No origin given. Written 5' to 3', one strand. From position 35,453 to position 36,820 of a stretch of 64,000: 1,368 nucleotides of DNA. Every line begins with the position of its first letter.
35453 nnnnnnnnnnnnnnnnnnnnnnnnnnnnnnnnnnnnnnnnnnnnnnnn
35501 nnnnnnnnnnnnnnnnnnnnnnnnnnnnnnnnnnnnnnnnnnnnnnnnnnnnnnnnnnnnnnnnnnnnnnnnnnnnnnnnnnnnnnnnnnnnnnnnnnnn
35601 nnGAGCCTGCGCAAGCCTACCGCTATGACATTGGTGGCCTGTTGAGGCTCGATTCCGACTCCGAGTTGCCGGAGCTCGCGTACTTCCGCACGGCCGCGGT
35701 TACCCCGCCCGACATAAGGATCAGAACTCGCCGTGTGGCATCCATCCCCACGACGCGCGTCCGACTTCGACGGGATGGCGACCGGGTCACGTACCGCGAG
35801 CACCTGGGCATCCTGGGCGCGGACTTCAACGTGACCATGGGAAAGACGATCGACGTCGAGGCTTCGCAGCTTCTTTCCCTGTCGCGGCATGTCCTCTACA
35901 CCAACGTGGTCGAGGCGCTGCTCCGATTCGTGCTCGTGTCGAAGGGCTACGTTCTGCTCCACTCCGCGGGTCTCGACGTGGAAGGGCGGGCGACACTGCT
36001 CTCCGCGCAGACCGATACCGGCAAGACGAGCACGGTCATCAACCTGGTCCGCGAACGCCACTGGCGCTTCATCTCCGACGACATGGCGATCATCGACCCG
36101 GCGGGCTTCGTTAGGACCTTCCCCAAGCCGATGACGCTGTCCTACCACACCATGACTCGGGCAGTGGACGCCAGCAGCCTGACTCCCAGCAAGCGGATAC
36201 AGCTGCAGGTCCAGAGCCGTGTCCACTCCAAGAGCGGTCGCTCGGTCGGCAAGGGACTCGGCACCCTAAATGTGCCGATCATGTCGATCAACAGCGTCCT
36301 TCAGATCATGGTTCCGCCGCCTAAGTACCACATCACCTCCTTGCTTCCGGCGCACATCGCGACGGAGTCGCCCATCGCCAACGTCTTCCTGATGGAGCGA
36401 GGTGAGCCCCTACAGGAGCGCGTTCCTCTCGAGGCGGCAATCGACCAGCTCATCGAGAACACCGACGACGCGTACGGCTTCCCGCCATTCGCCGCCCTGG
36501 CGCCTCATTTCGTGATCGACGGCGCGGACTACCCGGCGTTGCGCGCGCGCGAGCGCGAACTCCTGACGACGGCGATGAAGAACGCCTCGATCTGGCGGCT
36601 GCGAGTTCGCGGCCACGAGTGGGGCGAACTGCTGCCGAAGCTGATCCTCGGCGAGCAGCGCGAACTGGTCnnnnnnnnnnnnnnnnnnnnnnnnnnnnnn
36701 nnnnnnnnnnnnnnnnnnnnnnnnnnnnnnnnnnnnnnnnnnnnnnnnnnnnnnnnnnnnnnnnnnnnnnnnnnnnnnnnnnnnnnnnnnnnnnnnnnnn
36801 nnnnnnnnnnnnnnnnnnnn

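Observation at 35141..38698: Single-polypeptide GtrA–HprK-like kinase–GT39 fusion at the heart of a mannosylation locus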

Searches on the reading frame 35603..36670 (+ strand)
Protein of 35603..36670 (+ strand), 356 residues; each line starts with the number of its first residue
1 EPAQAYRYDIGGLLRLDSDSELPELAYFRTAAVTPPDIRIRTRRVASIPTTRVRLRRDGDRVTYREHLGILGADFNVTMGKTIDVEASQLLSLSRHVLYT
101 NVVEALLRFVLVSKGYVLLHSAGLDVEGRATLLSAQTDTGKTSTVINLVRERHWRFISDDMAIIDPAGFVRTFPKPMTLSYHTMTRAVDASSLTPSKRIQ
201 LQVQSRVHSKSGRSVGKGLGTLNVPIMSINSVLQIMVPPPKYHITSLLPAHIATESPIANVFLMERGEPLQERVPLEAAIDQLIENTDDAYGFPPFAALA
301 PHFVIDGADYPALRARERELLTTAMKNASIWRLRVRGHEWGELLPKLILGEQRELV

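Call 15: search_solved_structures(query=A1, max_evalue=10, show_alignments=3)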
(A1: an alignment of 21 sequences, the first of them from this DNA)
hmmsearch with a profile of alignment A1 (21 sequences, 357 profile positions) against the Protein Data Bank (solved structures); distinct sequences matched with E-value up to 10: 1.
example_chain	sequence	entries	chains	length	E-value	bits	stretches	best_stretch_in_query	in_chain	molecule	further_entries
1ffk_E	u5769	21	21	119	0.61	12.2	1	109-154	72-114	RIBOSOMAL PROTEIN L7AE | 50S ribosomal protein L7Ae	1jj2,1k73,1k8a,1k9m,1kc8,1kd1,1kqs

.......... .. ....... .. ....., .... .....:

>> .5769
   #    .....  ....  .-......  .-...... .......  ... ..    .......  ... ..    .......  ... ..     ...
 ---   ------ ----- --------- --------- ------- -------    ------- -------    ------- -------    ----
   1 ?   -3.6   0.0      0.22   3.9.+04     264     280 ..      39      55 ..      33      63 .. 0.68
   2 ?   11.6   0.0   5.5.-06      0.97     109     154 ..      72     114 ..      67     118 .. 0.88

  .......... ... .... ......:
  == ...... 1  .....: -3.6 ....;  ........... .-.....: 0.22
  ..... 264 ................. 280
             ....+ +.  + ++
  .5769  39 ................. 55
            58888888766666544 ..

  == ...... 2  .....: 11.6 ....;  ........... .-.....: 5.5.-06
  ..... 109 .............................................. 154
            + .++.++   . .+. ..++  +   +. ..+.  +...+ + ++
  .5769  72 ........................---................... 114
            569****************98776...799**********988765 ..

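Call 22: predict_structure(alignment_id=A1)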
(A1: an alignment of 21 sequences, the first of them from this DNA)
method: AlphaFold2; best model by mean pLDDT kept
length: 356 residues; sequences in the alignment: 21
mean_pLDDT: 91.7   pTM: 0.91
mean pLDDT of the five models: 91.7, 90.7, 88.5, 86.5, 84.9
residues with pLDDT >= 90: 256; 70-90: 91; 50-70: 8; < 50: 1
segments of 3 or more residues with pLDDT < 50: none
pLDDT, mean of each block of 10 residues (from residue 1): 82 95 95 91 84 92 92 94 96 95 96 98 97 92 94 95 96 91 84 86 84 84 90 90 90 97 95 97 95 86 97 98 97 93 89 59
secondary structure, 60 per line:
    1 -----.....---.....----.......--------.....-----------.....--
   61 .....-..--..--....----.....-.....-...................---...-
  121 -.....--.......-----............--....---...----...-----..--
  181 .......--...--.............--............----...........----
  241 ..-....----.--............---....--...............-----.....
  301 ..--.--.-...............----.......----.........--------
elements in order: E6-10 E14-18 H23-28 E38-42 E54-58 E61-65 E75-78 E83-87 H89-93 H95-113 E117-119 E122-126 E129-135 H141-152 E155-158 E162-164 E169-171 H181-187 H195-207 H210-221 H226-236 H244-247 E255-266 E270-273 H276-290 H296-302 H310-324 E329-335 H340-348

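Call 25: fold_search(model_id=the predicted structure, library=pdb)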
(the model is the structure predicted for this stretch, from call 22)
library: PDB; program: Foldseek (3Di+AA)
matches with E <= 10: 342; with E <= 0.001: 40
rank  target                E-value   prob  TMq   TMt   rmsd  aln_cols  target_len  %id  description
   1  1ayl                  2.4e-07  1.00  0.49  0.34  10.0       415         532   10  PHOSPHOENOLPYRUVATE CARBOXYKINASE (released 1997-01-11)
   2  1k3c                  2.6e-07  1.00  0.50  0.35   9.0       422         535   11  Phosphoenolpyruvate carboxykinase in complex with ADP, AlF3 and Pyruvate (released 2001-12-19)
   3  6crt                  3.7e-07  1.00  0.46  0.33  10.8       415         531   11  Arg65Gln Mutagenic E.coli PCK (released 2018-04-04)
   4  6com                  5.0e-07  1.00  0.46  0.33   9.3       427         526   10  2.3A crystal structure of E. coli phosphoenolpyruvate carboxykinase mutant Asp269Asn (released 2018-04-04)
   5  6asm                  6.7e-07  1.00  0.49  0.35   8.9       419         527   10  E. coli phosphoenolpyruvate carboxykinase G209S K212C mutant bound to thiosulfate (released 2018-08-29)
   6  6v2l                  6.7e-07  1.00  0.49  0.34   8.6       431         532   10  E. coli Phosphoenolpyruvate carboxykinase S250A (released 2019-12-11)
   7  6asi                  6.7e-07  1.00  0.47  0.34  10.0       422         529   10  E. coli phosphoenolpyruvate carboxykinase G209S mutant bound to methanesulfonate (released 2018-08-29)
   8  6at3_A                6.7e-07  1.00  0.46  0.32   9.9       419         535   11  E. coli phosphoenolpyruvate carboxykinase Y207F mutant bound to thiosulfate and oxaloacetate (released 2018-08-29)
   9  2py7                  1.2e-06  1.00  0.50  0.35   8.5       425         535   10  Crystal structure of E. coli phosphoenolpyruvate carboxykinase mutant Lys213Ser complexed with ATP-Mg2+-Mn2+ (released 2008-04-22)
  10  1aq2                  1.3e-06  1.00  0.52  0.37   8.4       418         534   10  PHOSPHOENOLPYRUVATE CARBOXYKINASE (released 1998-10-14)
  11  6at4_B                1.5e-06  1.00  0.42  0.30  10.7       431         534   10  E. coli phosphoenolpyruvate carboxykinase bound to thiosulfate (released 2018-08-29)
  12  1j3b_A                1.6e-06  1.00  0.43  0.32   8.3       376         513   12  Crystal structure of ATP-dependent phosphoenolpyruvate carboxykinase from Thermus thermophilus HB8 (released 2003-02-11)
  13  6v2m                  1.8e-06  1.00  0.51  0.36   8.7       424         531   10  Structure of Escherichia coli Asp269Asn mutant phosphoenolpyruvate carboxykinase (released 2019-12-11)
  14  6at3_B                1.9e-06  1.00  0.49  0.34   9.3       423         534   11  E. coli phosphoenolpyruvate carboxykinase Y207F mutant bound to thiosulfate and oxaloacetate (released 2018-08-29)
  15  2pc9_D                2.0e-06  1.00  0.46  0.34   9.4       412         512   13  Crystal Structure Of ATP-Dependent Phosphoenolpyruvate Carboxykinase From Thermus thermophilus HB8 (released 2007-10-02)
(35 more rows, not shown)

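Call 28: search_protein_representatives(alignment_id=A1)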
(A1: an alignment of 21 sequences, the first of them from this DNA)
Query: 21 sequences, 357 profile positions. Proteins with E-value up to 0.001 (for the whole library): 3483; up to 1e-10: 663; up to 1e-30: 247. The best 150 are listed.
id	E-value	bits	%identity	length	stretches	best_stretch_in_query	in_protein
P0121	3.0e-164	562.7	-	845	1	2-353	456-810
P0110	3.9e-164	562.3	-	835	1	3-355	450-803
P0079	6.9e-161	551.6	-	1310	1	2-350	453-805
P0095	2.1e-159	546.7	-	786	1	4-354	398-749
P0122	1.3e-158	544.1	-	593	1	3-353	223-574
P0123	1.2e-157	540.9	-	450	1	2-353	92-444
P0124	1.9e-156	537.0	-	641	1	4-355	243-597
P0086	3.0e-155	533.0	-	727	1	2-354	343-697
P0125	3.1e-155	533.0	-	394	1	3-351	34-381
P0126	2.8e-153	526.6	-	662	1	3-353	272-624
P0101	3.0e-148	510.0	-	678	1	3-355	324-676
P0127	1.3e-147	508.0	-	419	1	2-355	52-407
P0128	1.6e-146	504.3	-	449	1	4-352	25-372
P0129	3.5e-145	499.9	-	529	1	2-348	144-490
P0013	1.5e-143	494.6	-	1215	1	4-352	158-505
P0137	6.7e-134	462.8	-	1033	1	7-352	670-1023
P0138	7.6e-128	442.9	-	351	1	4-352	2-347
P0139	5.8e-121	420.3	-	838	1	5-354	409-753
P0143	4.5e-118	410.8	-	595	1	5-312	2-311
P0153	5.7e-112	390.7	-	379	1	5-352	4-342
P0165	3.7e-108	378.1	-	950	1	5-352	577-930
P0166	9.8e-108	376.8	-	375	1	4-354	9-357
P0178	1.1e-101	356.9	-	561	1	3-353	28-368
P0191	2.9e-95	335.7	-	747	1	3-301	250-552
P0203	3.5e-86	305.9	-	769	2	170-353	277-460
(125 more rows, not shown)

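Call 29: find_related_loci(query=A1, collection=genome_contigs, flank=10000)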
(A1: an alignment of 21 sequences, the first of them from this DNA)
Query A1 (356 aa) in genome_contigs; peptide patterns used: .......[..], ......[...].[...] (x = any residue, [..] = any of these).
599 stretches matched a pattern (row limit reached: there are more); 553 encode a relative of the query (tblastn E <= 1e-3); the best 80 are kept; 80 distinct loci.
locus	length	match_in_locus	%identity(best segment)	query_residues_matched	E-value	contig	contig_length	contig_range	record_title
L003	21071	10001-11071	89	1-356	0e+0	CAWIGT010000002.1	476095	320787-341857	MAG: uncultured Chloroflexia bacterium isolate MFD05502.bin.2.33 genome assembly, contig: contig_21248, whole genome sho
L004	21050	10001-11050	86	3-352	0e+0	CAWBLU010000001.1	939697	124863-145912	MAG: uncultured Chloroflexia bacterium isolate MFD02416.bin.1.291 genome assembly, contig: contig_13880, whole genome sh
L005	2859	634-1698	84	2-356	0e+0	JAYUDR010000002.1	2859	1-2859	MAG: Chloroflexota bacterium isolate GFS_7238 GFS_7238_1, whole genome shotgun sequence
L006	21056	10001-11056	84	3-354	0e+0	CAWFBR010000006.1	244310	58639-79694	MAG: uncultured Chloroflexia bacterium isolate MFD02416.bin.1.333 genome assembly, contig: contig_15913, whole genome sh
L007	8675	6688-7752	86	3-356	0e+0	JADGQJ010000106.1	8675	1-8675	MAG: Chloroflexota bacterium isolate Chersky.2_5 contig-100_2971, whole genome shotgun sequence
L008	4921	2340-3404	84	3-356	0e+0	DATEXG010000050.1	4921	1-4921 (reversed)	MAG TPA_asm: Candidatus Limnocylindrales bacterium isolate SMAG_U8413 k141_147190, whole genome shotgun sequence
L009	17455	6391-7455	83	3-356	0e+0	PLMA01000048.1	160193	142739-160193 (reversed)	MAG: Chloroflexi bacterium isolate fen_1076 73.20120800_E3S.35_contig_309, whole genome shotgun sequence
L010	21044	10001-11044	85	4-351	0e+0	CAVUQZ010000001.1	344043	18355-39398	MAG: uncultured Chloroflexia bacterium isolate MFD01299.bin.2.22 genome assembly, contig: contig_11838, whole genome sho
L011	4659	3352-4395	77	5-352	0e+0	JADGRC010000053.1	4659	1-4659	MAG: Proteobacteria bacterium isolate Chersky_194 k127_1991582, whole genome shotgun sequence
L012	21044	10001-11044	85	3-350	0e+0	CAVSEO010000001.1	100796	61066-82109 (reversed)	MAG: uncultured Chloroflexia bacterium isolate MFD01872.bin.2.265 genome assembly, contig: contig_118457, whole genome s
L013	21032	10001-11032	83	6-348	0e+0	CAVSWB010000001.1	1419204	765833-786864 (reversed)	MAG: uncultured Chloroflexia bacterium isolate MFD05705.bin.2.41 genome assembly, contig: contig_11990, whole genome sho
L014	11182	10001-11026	65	6-348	2e-143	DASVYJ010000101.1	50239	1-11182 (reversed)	MAG TPA_asm: Candidatus Limnocylindrales bacterium isolate SMAG_U2599 k141_928640, whole genome shotgun sequence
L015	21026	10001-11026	62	6-348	7e-142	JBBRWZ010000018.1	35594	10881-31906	MAG: Candidatus Limnocylindria bacterium isolate La4_metabat2.125 La4_metabat2.125_K_299765_L_35594_cov_33.1799, whole g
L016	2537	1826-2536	89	6-242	4e-147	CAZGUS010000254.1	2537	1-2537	MAG TPA_asm: uncultured Anaerolineaceae bacterium isolate binchicken_co50_320 genome assembly, contig: NODE_75963_length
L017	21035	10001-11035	61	3-348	7e-137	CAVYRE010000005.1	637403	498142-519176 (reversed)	MAG: uncultured Chloroflexia bacterium isolate MFD06085.bin.1.42 genome assembly, contig: contig_6631, whole genome shot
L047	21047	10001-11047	52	3-348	9e-109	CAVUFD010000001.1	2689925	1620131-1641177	MAG: uncultured Chloroflexia bacterium isolate MFD04944.bin.1.277 genome assembly, contig: contig_11265, whole genome sh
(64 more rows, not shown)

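Call 36: search_protein_families(library=pfam, proteins=[L047:4398-6305:+, L047:3614-5617:-, L047:7062-9488:+, L047:9524-11161:+, L047:10950-12863:+, L047:11194-12201:+, L047:12968-14236:-, L047:13010-14245:+, L047:14945-15868:-, L047:16497-17537:-], max_evalue=0.001)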
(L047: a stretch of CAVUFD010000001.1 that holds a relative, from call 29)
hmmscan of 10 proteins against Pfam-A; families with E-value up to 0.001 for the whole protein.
L047:4398-6305:+ (635 aa): 5 families
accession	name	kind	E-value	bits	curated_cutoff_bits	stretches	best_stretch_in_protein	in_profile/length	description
PF16360.10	GTP-bdg_M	-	1.8e-31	109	29.5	1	319-397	1-79/79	GTP-binding GTPase Middle Region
PF13167.11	GTP-bdg_N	-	1.6e-30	105.9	25.4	1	230-317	2-89/89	GTP-binding GTPase N-terminal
PF01926.29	MMR_HSR1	-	2.5e-21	76.3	21.9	1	404-524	1-113/113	50S ribosome-binding GTPase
PF00350.29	Dynamin_N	-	8.5e-05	23.1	27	1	405-430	1-26/168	Dynamin family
PF02421.24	FeoB_N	-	0.00053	20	27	0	404-493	2-89/156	Ferrous iron transport protein B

L047:3614-5617:- (667 aa): 0 families

L047:7062-9488:+ (808 aa): 0 families

L047:9524-11161:+ (545 aa): 1 family
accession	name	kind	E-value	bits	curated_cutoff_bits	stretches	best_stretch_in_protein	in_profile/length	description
PF04138.20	GtrA_DPMS_TM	-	6.6e-20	71.9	26.1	1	31-148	1-117/117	GtrA/DPMS, transmembrane domain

L047:10950-12863:+ (637 aa): 0 families

L047:11194-12201:+ (335 aa): 1 family
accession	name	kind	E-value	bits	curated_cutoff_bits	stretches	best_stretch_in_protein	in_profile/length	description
PF00291.31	PALP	-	1.5e-58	198.9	35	1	44-327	15-295/295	Pyridoxal-phosphate dependent enzyme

L047:12968-14236:- (422 aa): 0 families

L047:13010-14245:+ (411 aa): 1 family
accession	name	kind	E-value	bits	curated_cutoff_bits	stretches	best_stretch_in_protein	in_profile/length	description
PF14595.12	Thioredoxin_9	-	2.1e-21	76.6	25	1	214-336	1-123/129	Thioredoxin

L047:14945-15868:- (307 aa): 0 families

L047:16497-17537:- (346 aa): 0 families

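Call 48: search_protein_families(library=pfam, proteins=[P0137, P0165, P0178, P0143, P0191, P0203, P0139, P0138], max_evalue=0.001)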
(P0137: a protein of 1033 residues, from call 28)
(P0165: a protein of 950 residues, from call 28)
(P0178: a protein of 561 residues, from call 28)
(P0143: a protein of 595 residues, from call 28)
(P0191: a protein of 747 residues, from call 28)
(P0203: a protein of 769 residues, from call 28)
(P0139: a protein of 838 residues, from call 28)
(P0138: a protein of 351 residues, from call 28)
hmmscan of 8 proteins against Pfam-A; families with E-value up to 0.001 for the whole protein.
P0137 (1033 aa): 4 families
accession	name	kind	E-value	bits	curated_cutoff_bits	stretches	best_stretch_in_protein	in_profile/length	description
PF04138.20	GtrA_DPMS_TM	-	2.2e-21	76.7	26.1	1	530-646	1-117/117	GtrA/DPMS, transmembrane domain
PF00535.33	Glycos_transf_2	-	1.5e-20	74.2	23.3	1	15-140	1-124/168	Glycosyl transferase family 2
PF13641.12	Glyco_tranf_2_3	-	1.8e-06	28.5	27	1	14-182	3-170/230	Glycosyltransferase like family 2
PF07475.17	Hpr_kinase_C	-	4.4e-05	23.5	33.3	1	790-840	7-56/171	HPr Serine kinase C-terminal domain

P0165 (950 aa): 4 families
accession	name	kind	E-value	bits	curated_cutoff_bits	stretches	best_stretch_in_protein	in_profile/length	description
PF00535.33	Glycos_transf_2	-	2.4e-23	83.4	23.3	1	187-356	1-164/168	Glycosyl transferase family 2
PF04138.20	GtrA_DPMS_TM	-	1.2e-19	71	26.1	1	423-540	1-117/117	GtrA/DPMS, transmembrane domain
PF12804.13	NTP_transf_3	-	1.4e-06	29.1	27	1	240-330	58-146/160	MobA-like NTP transferase domain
PF13641.12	Glyco_tranf_2_3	-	0.00089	19.8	27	0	186-289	3-107/230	Glycosyltransferase like family 2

P0178 (561 aa): 1 family
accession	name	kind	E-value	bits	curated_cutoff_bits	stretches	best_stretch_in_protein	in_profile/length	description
PF04138.20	GtrA_DPMS_TM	-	8.1e-17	61.9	26.1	1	424-541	1-117/117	GtrA/DPMS, transmembrane domain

P0143 (595 aa): 2 families
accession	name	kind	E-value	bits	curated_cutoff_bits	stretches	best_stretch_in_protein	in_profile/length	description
PF13231.12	PMT_2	-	4.5e-12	46.9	26.1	1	478-584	3-110/160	Dolichyl-phosphate-mannose-protein mannosyltransferase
PF02366.24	PMT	-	3.6e-08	33.7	22.7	1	489-571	76-156/245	Dolichyl-phosphate-mannose-protein mannosyltransferase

P0191 (747 aa): 3 families
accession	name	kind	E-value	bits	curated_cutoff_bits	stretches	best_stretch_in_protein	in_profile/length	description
PF00535.33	Glycos_transf_2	-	1.7e-22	80.6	23.3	1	13-181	1-162/168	Glycosyl transferase family 2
PF04138.20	GtrA_DPMS_TM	-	2.7e-16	60.3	26.1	1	611-732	1-117/117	GtrA/DPMS, transmembrane domain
PF13641.12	Glyco_tranf_2_3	-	0.00082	19.9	27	0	10-126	1-116/230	Glycosyltransferase like family 2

P0203 (769 aa): 3 families
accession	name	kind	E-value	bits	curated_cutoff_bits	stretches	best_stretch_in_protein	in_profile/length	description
PF04138.20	GtrA_DPMS_TM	-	5.8e-11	43.1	26.1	1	2-104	15-117/117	GtrA/DPMS, transmembrane domain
PF13231.12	PMT_2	-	4.8e-09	37.1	26.1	1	663-747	2-87/160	Dolichyl-phosphate-mannose-protein mannosyltransferase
PF02366.24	PMT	-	2.4e-05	24.5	22.7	1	683-748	84-150/245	Dolichyl-phosphate-mannose-protein mannosyltransferase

P0139 (838 aa): 3 families
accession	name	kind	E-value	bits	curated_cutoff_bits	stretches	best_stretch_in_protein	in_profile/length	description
PF00535.33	Glycos_transf_2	-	4.5e-26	92.2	23.3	1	24-190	1-165/168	Glycosyl transferase family 2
PF04138.20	GtrA_DPMS_TM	-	6.7e-15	55.7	26.1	1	279-393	2-117/117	GtrA/DPMS, transmembrane domain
PF07475.17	Hpr_kinase_C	-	2.7e-06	27.5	33.3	1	524-570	8-53/171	HPr Serine kinase C-terminal domain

P0138 (351 aa): 0 families

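Call 72: search_protein_families(library=pfam, proteins=[L047:7108-9396:+], max_evalue=0.1)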
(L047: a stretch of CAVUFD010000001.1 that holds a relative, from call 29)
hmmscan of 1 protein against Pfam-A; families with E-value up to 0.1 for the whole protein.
L047:7108-9396:+ (762 aa): 1 family
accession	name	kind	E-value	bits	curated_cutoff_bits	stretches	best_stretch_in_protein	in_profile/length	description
PF13231.12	PMT_2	-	3.4e-09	37.6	26.1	1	88-243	1-159/160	Dolichyl-phosphate-mannose-protein mannosyltransferase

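Call 85: search_protein_families(library=ncbifam, alignment_id=A1, max_evalue=0.01)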
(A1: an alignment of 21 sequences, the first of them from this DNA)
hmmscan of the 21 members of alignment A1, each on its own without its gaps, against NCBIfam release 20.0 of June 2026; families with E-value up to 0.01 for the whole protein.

A. member 1, seq(356 aa): 3 families
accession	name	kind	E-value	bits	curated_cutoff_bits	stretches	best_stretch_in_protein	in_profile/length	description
TIGR04352.1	HprK_rel_A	equivalog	2.8e-08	33.2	200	1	114-180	94-160/280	HprK-related kinase A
TIGR00679.1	hpr-ser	equivalog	0.002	17.4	240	1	117-164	132-178/300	HPr(Ser) kinase/phosphatase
TIGR04249.1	SCM_chp_ScmC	equivalog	0.0048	16.3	125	1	112-177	121-186/292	SynChlorMet cassette protein ScmC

B. families by the number of members that match (of 21 scanned): 4 families
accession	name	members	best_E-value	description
TIGR04352.1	HprK_rel_A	21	2.1e-08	HprK-related kinase A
TIGR04355.1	HprK_rel_B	17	6.3e-08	HprK-related kinase B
TIGR00679.1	hpr-ser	14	3e-05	HPr(Ser) kinase/phosphatase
TIGR04249.1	SCM_chp_ScmC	12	8e-06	SynChlorMet cassette protein ScmC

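Call 86: search_protein_families(library=pfam, alignment_id=A1, max_evalue=0.1)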
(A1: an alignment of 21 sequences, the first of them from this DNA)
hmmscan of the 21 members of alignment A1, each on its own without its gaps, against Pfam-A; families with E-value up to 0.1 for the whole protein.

A. member 1, seq(356 aa): 1 family
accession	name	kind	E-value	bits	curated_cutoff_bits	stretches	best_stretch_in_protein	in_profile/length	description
PF07475.17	Hpr_kinase_C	-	0.017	15.1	33.3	1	119-164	9-53/171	HPr Serine kinase C-terminal domain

B. families by the number of members that match (of 21 scanned): 2 families
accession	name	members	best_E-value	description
PF07475.17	Hpr_kinase_C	15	0.00015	HPr Serine kinase C-terminal domain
PF08909.16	DUF1854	1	0.0075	Domain of unknown function (DUF1854)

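Call 88: find_encoding_contigs(protein=P0153, flank=7000, max_places=2)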
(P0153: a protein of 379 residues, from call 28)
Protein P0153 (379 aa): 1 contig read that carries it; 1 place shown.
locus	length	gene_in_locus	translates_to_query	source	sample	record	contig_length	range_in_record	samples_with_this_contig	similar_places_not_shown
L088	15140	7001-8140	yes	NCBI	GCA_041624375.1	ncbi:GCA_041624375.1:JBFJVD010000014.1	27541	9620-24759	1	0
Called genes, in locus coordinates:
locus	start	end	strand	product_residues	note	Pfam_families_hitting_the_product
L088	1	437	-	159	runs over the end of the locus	-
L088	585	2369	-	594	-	-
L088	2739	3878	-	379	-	PF00070:Pyr_redox (faint), PF01266:DAO (faint), PF07992:Pyr_redox_2, PF21706:FCSD_central (weak)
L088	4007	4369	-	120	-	PF00903:Glyoxalase, PF18029:Glyoxalase_6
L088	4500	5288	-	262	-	PF00561:Abhydrolase_1, PF12146:Hydrolase_4, PF12697:Abhydrolase_6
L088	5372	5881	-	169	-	PF12867:DinB_2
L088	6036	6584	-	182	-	PF05163:DinB (weak), PF12867:DinB_2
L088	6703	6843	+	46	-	-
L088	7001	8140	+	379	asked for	PF27840:ScmC (weak)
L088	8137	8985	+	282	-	-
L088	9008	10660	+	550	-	PF02366:PMT, PF13231:PMT_2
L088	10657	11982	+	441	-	PF04185:Phosphoesterase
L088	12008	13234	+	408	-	-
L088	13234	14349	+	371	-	PF16317:Glyco_hydro_99, PF03659:Glyco_hydro_71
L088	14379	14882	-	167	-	PF00383:dCMP_cyt_deam_1, PF14437:MafB19-deam, PF14439:Bd3614-deam (weak)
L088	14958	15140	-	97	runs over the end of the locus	PF02566:OsmC (weak)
